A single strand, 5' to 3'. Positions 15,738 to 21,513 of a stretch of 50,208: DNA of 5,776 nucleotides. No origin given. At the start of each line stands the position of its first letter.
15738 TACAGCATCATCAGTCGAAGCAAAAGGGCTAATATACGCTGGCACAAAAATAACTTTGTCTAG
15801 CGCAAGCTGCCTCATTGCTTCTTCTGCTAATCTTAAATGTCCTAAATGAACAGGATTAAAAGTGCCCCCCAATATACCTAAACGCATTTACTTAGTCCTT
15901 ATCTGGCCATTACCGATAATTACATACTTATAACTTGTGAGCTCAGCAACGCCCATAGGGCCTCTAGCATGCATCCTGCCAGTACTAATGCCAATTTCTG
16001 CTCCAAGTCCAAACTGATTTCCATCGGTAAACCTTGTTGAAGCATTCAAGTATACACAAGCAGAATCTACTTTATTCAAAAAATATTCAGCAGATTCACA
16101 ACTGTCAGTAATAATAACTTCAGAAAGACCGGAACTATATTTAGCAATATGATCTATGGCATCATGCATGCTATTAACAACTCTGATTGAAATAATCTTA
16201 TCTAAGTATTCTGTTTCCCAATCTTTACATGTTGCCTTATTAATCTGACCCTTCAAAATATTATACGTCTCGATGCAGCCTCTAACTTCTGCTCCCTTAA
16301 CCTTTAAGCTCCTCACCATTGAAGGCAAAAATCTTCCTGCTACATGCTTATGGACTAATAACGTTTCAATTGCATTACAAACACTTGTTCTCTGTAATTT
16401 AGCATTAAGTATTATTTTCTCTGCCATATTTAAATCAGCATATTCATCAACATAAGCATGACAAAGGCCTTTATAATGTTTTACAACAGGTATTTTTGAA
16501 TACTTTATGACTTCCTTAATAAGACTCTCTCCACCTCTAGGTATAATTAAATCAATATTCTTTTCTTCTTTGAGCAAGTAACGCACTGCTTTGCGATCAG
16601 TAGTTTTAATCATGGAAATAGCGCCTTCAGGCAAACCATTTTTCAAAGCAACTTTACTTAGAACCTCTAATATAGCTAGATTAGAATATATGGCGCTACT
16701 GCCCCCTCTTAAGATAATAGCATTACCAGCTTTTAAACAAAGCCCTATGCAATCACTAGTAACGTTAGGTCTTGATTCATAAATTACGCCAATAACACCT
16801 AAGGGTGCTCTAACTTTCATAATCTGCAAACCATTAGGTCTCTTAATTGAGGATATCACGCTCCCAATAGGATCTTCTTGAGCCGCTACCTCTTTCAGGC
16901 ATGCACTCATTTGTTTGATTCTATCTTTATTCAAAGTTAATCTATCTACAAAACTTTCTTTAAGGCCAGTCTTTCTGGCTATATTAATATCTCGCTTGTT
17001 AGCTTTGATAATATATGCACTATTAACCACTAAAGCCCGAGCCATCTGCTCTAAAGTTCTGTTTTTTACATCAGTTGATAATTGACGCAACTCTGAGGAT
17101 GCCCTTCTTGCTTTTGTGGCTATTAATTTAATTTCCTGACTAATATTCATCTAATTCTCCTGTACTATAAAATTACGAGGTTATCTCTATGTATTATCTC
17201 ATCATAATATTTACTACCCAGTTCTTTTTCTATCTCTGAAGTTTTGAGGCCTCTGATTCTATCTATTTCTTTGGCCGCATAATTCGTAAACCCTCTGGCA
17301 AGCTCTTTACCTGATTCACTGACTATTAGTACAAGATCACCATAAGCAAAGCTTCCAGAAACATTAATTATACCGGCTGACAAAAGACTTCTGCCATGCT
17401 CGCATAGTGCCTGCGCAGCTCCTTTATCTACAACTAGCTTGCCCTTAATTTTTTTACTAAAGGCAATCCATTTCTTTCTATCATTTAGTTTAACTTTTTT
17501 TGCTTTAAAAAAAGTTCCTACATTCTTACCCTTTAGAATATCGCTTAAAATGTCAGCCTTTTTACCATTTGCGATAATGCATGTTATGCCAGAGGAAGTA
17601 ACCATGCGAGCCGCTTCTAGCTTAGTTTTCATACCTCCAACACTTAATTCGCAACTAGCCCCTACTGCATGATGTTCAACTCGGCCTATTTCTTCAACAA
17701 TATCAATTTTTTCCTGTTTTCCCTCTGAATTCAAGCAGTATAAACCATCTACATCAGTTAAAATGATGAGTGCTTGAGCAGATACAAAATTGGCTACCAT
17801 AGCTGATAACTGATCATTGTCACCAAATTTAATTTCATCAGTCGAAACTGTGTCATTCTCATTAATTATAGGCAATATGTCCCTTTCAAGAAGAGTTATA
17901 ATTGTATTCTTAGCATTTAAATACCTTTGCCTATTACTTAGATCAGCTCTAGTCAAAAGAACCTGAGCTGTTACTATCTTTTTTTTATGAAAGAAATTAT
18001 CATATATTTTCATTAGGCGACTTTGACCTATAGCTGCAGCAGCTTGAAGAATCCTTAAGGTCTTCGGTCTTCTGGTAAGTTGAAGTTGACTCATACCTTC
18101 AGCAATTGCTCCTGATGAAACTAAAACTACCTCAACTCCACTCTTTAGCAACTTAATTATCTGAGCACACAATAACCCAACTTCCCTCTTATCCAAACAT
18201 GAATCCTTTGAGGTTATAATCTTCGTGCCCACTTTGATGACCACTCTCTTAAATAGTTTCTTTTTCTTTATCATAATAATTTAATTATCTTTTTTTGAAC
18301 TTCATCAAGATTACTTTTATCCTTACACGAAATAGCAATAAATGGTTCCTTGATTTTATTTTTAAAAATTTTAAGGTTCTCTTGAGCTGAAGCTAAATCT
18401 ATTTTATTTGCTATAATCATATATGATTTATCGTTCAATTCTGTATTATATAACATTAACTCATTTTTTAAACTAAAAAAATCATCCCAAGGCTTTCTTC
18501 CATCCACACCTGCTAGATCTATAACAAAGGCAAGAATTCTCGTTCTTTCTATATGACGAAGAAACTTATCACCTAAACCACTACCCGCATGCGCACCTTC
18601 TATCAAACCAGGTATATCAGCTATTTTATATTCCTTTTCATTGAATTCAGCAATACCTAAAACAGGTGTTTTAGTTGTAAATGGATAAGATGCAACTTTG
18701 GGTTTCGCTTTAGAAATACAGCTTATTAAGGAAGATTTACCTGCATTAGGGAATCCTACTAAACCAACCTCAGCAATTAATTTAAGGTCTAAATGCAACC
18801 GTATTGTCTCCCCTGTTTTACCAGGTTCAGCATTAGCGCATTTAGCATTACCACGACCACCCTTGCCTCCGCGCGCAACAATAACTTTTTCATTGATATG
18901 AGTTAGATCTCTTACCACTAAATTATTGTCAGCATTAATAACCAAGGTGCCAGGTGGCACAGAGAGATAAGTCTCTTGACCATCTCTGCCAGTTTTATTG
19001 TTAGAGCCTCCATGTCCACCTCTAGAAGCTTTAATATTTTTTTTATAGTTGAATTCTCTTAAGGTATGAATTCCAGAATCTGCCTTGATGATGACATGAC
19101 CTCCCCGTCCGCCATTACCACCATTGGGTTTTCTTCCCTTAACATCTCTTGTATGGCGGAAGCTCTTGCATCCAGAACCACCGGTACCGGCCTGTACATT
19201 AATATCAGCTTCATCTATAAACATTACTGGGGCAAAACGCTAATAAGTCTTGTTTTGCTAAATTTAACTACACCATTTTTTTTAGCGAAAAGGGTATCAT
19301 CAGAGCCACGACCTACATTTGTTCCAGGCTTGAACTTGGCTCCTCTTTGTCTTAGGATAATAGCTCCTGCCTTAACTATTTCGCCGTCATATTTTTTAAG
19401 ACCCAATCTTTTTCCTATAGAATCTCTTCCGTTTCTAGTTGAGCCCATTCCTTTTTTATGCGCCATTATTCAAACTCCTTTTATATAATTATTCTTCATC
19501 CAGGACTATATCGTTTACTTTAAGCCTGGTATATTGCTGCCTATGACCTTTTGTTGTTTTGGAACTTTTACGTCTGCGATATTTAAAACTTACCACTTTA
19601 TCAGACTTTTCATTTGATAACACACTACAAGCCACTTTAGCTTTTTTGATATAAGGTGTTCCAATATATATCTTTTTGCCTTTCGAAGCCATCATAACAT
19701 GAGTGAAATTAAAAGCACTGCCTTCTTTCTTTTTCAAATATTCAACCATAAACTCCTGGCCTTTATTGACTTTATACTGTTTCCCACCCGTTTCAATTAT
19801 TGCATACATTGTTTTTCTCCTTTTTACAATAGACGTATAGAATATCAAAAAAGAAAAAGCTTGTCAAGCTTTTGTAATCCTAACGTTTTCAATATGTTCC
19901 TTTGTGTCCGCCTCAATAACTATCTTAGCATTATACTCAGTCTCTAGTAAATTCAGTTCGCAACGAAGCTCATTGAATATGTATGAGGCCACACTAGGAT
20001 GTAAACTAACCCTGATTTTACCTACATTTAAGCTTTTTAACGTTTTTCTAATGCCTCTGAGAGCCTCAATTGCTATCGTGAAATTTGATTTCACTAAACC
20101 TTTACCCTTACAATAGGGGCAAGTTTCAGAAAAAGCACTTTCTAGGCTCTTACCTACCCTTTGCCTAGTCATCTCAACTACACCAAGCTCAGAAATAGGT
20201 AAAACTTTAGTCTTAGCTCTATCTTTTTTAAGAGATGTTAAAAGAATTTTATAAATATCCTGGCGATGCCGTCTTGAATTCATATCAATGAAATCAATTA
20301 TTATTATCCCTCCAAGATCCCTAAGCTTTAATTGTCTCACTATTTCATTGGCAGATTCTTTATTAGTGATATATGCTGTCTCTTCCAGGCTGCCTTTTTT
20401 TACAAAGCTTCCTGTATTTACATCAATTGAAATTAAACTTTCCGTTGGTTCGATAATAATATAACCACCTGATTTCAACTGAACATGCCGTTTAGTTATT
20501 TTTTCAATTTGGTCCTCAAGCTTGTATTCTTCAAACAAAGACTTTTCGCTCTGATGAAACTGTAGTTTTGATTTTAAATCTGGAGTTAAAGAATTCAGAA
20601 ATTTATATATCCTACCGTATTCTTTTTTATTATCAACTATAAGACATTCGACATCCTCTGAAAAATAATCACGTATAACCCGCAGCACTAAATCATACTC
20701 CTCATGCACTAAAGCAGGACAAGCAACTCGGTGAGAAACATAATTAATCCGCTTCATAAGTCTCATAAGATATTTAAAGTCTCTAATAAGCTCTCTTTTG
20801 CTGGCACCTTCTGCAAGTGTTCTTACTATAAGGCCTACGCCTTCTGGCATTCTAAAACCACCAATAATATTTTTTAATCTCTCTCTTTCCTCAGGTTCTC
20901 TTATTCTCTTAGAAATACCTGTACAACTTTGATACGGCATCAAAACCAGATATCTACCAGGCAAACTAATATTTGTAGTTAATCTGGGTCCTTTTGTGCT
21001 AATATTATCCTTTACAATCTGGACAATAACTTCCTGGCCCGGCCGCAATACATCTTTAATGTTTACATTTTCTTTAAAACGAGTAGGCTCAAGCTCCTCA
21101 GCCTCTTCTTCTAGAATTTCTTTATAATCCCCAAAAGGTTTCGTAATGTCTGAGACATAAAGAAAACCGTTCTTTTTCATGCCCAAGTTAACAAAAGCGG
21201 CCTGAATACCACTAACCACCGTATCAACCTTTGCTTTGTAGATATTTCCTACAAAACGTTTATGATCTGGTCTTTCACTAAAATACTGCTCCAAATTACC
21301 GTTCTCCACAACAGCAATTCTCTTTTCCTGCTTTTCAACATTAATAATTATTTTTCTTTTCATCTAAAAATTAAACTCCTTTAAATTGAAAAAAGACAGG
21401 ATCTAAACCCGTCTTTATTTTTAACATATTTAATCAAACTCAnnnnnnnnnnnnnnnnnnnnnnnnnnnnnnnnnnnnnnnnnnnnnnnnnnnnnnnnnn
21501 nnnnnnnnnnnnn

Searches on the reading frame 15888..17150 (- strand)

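Call 63: search_protein_families(library=pfam, proteins=[window:15888-17150:-], max_evalue=0.001)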
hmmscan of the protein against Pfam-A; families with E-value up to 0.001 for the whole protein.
window:15888-17150:- (420 aa): 1 family
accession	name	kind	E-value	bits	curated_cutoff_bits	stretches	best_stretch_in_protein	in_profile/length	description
PF00171.27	Aldedh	-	3.4e-23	82.4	23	2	5-282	29-293/461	Aldehyde dehydrogenase family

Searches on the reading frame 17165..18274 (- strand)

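Call 63: search_protein_families(library=pfam, proteins=[window:17165-18274:-], max_evalue=0.001)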
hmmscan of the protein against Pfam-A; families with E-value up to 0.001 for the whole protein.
window:17165-18274:- (369 aa): 3 families
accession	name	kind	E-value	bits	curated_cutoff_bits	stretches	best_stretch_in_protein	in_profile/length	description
PF00696.33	AA_kinase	-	3.3e-41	142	24.9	1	9-236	1-234/234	Amino acid kinase family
PF01472.26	PUA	-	1.1e-21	77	24.8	1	278-351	1-73/74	PUA domain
PF17785.7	PUA_3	-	0.00087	19.5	22.6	0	281-333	2-54/64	PUA-like domain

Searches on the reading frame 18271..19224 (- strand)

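Call 6: search_protein_families(library=pfam, proteins=[window:18271-19224:-], max_evalue=0.001)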
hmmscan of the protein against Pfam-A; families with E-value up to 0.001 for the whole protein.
window:18271-19224:- (317 aa): 4 families
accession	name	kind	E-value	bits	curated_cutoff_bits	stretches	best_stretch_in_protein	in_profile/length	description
PF01018.28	GTP1_OBG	-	1.1e-42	145.8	27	1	3-149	1-155/155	GTP1/OBG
PF01926.29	MMR_HSR1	-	1.1e-24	87.1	21.9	1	152-274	1-113/113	50S ribosome-binding GTPase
PF02421.24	FeoB_N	-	2.6e-10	40.5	27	1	152-207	2-57/156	Ferrous iron transport protein B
PF16897.10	MMR_HSR1_Xtn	-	7.1e-05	23.2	35.2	1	269-315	59-102/106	C-terminal region of MMR_HSR1 domain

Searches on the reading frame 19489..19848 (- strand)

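Call 6: search_protein_families(library=pfam, proteins=[window:19489-19848:-], max_evalue=0.001)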
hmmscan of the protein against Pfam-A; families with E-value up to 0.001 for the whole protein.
window:19489-19848:- (119 aa): 1 family
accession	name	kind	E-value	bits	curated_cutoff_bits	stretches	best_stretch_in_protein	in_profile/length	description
PF00829.26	Ribosomal_L21p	-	2.8e-34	117.8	27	1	14-114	1-99/99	Ribosomal prokaryotic L21 protein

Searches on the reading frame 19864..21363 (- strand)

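Call 5: search_protein_families(library=pfam, proteins=[window:19864-21363:-], max_evalue=0.01)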
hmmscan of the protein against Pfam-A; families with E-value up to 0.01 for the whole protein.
window:19864-21363:- (499 aa): 3 families
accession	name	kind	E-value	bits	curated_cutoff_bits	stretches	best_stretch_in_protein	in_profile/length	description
PF10150.14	RNase_E_G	-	2e-100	336.1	25.5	1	133-403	1-270/270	Ribonuclease E/G family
PF20833.2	RNase_E_G_Thio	-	2.2e-17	63.4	26.8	1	414-498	1-85/86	RNase E/G, Thioredoxin-like domain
PF00575.29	S1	-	0.00085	20.1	22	1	37-118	3-61/74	S1 RNA binding domain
